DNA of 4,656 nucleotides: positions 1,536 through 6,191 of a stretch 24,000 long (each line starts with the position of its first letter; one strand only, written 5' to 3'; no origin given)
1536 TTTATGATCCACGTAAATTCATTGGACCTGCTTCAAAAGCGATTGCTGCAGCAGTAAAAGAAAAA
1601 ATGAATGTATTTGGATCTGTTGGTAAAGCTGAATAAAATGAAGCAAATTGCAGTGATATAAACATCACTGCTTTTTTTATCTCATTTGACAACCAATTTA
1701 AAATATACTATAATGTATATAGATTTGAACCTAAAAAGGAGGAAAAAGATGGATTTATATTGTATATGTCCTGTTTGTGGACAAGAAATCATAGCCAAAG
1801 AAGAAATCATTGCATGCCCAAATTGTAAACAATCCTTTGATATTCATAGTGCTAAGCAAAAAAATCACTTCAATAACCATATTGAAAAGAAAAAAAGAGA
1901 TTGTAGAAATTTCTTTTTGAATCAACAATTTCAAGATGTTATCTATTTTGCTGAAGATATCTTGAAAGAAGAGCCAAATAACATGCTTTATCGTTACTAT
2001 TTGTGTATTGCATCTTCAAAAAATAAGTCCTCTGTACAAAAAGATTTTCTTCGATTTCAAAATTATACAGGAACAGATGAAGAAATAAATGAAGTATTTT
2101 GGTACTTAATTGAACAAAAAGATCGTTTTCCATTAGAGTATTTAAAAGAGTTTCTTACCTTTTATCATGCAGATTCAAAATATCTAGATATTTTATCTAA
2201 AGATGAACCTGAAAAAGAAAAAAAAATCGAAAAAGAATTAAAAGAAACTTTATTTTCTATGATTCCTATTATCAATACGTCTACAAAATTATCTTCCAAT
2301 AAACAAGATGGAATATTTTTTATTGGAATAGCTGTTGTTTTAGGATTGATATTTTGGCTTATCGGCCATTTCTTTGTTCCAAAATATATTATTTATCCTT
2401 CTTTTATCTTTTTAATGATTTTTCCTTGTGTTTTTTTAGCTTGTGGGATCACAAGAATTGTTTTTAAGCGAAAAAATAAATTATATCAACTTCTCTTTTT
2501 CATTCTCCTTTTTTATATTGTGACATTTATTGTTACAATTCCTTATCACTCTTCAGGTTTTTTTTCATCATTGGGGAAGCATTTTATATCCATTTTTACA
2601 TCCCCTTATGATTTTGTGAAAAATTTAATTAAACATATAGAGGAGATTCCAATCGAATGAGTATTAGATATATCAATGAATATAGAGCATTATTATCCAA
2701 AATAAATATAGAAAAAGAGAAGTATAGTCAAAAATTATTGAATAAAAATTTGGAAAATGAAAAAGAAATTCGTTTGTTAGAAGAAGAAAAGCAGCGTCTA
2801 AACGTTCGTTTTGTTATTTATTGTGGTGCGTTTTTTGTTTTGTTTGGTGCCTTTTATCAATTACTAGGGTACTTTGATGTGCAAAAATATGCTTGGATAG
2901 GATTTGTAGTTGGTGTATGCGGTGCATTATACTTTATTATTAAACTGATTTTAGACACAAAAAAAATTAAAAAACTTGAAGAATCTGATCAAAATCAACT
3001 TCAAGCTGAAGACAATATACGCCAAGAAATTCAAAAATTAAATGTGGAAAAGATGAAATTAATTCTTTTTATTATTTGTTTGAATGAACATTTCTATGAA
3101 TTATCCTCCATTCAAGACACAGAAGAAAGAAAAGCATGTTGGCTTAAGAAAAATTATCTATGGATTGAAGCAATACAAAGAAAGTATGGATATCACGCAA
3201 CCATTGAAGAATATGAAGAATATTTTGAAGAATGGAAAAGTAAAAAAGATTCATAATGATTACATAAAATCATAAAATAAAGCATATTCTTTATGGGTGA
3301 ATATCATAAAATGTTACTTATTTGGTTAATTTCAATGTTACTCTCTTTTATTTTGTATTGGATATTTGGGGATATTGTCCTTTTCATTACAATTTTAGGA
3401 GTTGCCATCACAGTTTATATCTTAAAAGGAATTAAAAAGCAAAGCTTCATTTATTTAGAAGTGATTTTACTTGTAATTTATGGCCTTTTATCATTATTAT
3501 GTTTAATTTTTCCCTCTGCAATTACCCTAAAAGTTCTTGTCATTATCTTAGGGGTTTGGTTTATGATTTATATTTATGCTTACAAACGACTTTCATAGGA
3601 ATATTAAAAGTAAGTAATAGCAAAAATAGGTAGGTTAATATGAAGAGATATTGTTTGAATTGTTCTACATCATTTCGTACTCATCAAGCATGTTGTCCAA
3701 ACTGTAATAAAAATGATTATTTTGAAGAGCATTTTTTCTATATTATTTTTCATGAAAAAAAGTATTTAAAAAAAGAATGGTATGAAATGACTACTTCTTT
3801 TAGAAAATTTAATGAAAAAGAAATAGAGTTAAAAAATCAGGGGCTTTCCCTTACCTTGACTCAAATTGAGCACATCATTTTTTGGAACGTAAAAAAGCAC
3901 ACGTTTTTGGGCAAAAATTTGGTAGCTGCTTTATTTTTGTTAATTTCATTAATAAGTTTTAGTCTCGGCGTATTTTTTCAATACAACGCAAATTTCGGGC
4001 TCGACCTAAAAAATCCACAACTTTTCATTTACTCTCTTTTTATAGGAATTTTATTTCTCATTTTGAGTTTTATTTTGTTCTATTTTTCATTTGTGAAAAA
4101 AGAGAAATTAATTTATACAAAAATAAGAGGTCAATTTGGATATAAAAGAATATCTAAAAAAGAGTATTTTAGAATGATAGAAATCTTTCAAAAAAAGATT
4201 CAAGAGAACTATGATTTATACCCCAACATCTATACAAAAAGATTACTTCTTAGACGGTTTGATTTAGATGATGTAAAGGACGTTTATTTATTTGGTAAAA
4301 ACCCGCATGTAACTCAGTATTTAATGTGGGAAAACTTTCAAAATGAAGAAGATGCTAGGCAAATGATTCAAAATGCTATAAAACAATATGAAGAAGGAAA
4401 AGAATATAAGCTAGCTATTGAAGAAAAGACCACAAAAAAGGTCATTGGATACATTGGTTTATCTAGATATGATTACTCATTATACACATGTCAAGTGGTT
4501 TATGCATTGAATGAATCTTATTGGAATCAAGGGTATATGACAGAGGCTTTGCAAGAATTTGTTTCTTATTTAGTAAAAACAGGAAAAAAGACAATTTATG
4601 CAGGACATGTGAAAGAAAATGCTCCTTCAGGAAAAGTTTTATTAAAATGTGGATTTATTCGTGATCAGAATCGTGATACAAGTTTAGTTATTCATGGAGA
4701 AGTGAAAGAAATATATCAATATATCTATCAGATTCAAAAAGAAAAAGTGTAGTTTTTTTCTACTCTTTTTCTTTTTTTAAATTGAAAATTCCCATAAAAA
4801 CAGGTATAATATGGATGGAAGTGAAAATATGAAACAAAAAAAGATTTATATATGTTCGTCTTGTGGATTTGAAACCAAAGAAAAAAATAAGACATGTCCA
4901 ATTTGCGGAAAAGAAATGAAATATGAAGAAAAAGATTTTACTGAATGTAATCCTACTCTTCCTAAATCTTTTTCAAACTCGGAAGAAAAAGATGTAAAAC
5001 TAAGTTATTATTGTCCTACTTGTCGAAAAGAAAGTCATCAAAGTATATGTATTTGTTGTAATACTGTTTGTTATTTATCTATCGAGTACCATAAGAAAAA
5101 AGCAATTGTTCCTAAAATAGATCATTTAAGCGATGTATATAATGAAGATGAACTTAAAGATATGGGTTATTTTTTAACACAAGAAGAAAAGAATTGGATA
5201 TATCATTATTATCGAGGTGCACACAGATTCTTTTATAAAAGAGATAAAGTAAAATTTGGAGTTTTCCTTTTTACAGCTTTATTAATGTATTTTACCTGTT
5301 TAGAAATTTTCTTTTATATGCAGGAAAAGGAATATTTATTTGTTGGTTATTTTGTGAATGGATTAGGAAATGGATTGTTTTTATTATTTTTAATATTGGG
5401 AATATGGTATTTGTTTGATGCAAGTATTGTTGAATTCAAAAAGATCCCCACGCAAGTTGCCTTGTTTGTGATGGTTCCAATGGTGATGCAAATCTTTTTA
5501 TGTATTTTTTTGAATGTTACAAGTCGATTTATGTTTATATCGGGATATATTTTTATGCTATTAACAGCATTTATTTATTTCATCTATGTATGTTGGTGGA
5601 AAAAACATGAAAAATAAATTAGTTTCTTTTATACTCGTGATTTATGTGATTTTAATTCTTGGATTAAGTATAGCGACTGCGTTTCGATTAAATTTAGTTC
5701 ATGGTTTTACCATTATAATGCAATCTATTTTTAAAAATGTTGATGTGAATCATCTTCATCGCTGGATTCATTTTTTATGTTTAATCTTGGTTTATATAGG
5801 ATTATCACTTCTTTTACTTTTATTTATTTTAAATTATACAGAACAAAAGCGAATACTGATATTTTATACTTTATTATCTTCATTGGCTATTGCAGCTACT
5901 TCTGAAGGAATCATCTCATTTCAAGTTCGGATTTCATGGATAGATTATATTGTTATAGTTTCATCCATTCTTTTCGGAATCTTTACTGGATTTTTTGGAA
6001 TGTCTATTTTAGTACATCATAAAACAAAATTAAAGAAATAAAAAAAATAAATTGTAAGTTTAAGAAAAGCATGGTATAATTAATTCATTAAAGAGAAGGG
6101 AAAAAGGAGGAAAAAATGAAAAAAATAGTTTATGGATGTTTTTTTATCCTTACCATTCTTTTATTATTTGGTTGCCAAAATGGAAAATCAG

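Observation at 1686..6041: Six-gene, two-operon cluster of zinc-ribbon / polytopic membrane proteins that I cannot place in any described system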

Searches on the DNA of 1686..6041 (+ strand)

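Call 88: search_dna_similar(query=window:1686-6041:+, collection=plasmids, mode=distant, max_rows=5)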
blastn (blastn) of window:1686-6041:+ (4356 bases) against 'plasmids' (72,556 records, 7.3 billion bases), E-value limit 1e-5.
No match.

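Call 89: search_dna_similar(query=window:1686-6041:+, collection=phages, mode=distant, max_rows=5)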
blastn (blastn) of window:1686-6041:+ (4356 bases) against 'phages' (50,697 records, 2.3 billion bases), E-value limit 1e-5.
No match.
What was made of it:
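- No plasmid or phage DNA match (calls 88, 89).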
